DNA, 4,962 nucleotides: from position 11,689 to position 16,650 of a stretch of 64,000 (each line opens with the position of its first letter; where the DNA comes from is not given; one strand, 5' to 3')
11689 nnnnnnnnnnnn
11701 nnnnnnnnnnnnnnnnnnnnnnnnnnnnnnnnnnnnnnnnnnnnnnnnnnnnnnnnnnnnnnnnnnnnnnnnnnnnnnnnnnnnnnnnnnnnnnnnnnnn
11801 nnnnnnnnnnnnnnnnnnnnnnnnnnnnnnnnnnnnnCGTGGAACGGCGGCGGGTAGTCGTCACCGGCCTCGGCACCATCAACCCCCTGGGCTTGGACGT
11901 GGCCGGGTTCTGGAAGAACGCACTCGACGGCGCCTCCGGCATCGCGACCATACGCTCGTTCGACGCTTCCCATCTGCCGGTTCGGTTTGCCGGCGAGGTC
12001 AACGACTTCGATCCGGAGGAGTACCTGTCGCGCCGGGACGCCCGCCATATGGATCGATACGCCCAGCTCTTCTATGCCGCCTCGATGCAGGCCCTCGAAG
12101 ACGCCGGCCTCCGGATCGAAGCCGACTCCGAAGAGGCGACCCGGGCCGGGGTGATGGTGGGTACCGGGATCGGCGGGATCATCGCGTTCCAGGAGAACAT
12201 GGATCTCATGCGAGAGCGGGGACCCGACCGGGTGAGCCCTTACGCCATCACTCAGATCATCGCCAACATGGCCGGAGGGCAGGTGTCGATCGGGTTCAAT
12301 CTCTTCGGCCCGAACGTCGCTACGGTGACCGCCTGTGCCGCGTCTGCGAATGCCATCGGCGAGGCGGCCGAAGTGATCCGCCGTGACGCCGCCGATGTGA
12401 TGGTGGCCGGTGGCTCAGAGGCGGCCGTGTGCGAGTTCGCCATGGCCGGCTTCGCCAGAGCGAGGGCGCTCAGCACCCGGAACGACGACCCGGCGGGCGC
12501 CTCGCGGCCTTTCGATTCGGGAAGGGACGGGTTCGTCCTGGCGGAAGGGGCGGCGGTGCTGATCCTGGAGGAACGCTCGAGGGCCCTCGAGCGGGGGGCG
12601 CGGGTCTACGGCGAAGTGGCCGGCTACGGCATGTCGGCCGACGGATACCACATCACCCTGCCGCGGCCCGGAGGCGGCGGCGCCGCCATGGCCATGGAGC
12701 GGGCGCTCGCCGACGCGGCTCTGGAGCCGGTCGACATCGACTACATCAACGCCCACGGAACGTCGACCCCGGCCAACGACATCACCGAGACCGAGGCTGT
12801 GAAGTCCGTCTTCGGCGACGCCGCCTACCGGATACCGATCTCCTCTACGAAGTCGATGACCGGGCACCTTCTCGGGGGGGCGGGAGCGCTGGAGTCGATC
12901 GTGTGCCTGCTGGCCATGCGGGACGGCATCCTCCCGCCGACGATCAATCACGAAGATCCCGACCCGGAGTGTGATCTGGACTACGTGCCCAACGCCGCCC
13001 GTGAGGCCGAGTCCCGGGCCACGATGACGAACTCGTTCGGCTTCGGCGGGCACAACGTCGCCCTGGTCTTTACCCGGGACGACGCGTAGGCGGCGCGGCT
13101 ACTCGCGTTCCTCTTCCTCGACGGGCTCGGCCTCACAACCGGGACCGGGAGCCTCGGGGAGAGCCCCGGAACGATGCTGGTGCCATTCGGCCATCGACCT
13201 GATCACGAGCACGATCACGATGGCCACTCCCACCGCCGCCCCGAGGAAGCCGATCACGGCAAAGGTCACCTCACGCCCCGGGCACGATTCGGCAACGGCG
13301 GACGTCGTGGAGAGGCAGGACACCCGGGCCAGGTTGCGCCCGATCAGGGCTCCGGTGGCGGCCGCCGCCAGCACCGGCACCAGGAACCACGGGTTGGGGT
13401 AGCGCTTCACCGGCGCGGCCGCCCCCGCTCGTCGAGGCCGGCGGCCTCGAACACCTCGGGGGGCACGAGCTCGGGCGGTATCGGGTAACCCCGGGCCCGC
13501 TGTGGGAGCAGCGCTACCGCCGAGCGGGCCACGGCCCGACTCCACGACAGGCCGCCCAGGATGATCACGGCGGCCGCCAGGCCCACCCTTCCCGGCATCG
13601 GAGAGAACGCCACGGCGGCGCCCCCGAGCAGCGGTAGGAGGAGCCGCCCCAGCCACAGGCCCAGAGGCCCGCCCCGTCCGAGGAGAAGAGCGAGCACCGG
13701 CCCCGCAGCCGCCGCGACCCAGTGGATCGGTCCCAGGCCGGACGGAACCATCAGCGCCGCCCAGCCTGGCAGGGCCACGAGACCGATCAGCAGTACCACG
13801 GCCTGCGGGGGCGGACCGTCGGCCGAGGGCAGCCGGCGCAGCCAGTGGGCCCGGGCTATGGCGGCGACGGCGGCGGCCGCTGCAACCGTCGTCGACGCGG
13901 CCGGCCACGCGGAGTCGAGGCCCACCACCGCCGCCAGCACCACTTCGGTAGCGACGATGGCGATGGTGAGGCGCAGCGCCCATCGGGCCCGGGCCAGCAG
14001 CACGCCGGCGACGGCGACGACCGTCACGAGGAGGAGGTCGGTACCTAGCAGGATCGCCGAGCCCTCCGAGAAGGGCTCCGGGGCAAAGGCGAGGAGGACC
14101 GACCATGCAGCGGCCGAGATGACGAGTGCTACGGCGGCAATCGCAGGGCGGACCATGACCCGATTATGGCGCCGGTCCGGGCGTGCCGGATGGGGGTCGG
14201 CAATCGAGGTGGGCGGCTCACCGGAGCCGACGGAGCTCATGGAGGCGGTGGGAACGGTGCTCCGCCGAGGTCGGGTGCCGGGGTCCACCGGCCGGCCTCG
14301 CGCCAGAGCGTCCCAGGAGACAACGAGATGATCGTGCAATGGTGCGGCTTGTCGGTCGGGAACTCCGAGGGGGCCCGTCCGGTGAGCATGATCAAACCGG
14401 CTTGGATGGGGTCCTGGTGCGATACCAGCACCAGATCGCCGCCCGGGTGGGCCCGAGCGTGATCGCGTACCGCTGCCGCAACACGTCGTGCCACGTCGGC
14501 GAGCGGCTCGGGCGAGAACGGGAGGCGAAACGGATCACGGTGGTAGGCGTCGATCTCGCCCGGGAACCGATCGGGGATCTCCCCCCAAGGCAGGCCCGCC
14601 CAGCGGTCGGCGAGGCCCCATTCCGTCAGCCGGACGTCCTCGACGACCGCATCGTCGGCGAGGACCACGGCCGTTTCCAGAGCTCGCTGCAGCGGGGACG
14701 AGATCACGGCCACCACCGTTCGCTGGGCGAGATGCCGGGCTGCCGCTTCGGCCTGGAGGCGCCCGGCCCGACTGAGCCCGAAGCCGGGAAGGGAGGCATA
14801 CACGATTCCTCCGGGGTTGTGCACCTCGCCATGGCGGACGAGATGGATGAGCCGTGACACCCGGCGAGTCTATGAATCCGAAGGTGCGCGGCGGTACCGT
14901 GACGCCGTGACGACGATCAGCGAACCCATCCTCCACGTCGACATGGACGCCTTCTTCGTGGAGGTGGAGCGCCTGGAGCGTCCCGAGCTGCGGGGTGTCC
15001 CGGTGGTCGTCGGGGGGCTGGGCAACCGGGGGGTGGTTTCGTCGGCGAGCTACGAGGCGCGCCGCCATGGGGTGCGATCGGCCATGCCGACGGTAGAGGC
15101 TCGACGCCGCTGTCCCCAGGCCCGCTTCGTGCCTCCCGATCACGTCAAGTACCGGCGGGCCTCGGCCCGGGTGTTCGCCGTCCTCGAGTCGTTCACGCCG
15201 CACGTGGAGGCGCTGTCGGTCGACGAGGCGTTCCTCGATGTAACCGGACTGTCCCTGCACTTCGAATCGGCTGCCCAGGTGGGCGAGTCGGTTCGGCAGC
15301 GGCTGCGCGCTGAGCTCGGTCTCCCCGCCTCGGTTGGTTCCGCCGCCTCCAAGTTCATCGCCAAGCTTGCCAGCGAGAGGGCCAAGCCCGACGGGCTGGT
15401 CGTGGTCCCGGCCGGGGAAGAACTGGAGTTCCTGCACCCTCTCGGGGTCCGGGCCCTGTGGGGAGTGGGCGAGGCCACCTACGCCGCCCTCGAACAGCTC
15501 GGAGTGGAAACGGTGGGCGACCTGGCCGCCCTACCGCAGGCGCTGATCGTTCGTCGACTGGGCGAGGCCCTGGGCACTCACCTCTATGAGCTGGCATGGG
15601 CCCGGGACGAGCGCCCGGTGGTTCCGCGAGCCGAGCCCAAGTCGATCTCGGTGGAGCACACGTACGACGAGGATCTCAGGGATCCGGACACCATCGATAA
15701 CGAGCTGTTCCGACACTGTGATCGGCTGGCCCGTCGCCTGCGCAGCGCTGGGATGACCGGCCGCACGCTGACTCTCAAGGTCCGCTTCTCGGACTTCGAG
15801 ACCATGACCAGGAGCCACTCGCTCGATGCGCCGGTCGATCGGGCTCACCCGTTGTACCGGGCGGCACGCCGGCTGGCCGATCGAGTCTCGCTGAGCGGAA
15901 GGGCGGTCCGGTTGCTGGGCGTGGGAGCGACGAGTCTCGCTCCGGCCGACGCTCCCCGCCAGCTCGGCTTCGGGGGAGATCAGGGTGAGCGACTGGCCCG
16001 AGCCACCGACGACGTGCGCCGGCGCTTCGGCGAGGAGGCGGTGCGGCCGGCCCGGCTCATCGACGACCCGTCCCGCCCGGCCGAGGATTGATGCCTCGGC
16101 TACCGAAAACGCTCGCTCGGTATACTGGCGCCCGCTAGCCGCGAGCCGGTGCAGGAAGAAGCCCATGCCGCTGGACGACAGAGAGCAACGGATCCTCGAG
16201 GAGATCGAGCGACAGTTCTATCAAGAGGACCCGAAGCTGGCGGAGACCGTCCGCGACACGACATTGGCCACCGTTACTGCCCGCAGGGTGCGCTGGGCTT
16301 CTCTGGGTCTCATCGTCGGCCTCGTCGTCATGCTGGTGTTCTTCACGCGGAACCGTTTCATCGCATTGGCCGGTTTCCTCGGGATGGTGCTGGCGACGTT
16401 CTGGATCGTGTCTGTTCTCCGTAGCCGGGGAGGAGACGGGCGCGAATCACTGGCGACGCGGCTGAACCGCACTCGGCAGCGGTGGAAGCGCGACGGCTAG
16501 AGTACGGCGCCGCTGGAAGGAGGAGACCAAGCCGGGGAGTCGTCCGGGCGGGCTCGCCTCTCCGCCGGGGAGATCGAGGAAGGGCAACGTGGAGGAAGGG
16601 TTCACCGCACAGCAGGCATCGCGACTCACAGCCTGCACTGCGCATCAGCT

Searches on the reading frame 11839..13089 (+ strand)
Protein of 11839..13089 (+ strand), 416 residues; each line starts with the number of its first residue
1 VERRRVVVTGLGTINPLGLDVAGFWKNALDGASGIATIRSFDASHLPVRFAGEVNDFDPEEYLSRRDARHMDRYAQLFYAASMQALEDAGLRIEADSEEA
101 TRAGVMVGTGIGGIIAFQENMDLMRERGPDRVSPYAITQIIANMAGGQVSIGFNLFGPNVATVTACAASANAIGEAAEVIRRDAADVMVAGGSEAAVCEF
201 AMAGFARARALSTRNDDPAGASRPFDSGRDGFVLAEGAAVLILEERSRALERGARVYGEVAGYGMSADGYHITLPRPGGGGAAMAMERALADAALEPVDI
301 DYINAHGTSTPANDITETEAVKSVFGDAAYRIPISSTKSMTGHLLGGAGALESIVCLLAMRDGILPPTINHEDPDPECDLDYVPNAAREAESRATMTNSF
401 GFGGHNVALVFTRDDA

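Call 25: search_protein_families(library=pfam, proteins=[window:11839-13089:+], max_evalue=0.0001)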
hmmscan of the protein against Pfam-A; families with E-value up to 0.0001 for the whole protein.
window:11839-13089:+ (416 aa): 2 families
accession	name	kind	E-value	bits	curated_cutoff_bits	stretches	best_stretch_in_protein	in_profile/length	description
PF00109.32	ketoacyl-synt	-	3.9e-55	187.6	20.8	1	4-249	2-252/252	Beta-ketoacyl synthase, N-terminal domain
PF02801.28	Ketoacyl-synt_C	-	6.2e-41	139.6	20.8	1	257-371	1-118/119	Beta-ketoacyl synthase, C-terminal domain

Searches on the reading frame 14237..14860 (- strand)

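Call 26: search_protein_families(library=pfam, proteins=[window:14237-14860:-], max_evalue=0.0001)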
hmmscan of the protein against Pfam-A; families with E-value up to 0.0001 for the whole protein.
window:14237-14860:- (207 aa): 1 family
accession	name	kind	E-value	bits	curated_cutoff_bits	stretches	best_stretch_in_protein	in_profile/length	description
PF00300.27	His_Phos_1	-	2.9e-34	118.9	21.7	1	5-181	1-180/194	Histidine phosphatase superfamily (branch 1)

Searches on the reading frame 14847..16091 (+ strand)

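Call 26: search_protein_families(library=pfam, proteins=[window:14847-16091:+], max_evalue=0.0001)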
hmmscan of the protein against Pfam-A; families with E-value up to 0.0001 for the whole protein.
window:14847-16091:+ (414 aa): 3 families
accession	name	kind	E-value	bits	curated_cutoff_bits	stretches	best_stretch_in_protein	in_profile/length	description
PF00817.25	IMS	-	4.6e-49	166.6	23.2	1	31-177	1-148/148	impB/mucB/samB family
PF11799.13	IMS_C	-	2e-32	112.3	20.7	1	264-373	1-107/109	impB/mucB/samB family C-terminal domain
PF21999.2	IMS_HHH_1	-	6.4e-06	27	27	1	204-249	3-48/53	DNA polymerase-iota, thumb domain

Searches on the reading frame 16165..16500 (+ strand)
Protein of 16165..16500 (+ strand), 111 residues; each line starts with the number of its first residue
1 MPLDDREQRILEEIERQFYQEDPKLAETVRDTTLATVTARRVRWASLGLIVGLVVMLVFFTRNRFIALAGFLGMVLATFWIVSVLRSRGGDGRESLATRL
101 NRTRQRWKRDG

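Call 26: search_protein_families(library=pfam, proteins=[window:16165-16500:+], max_evalue=0.0001)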
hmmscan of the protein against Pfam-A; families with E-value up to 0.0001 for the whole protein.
window:16165-16500:+ (111 aa): 1 family
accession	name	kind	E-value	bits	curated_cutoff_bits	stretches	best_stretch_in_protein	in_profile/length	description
PF11239.13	DUF3040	-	3.4e-19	69.3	24.7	1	1-80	1-84/84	Protein of unknown function (DUF3040)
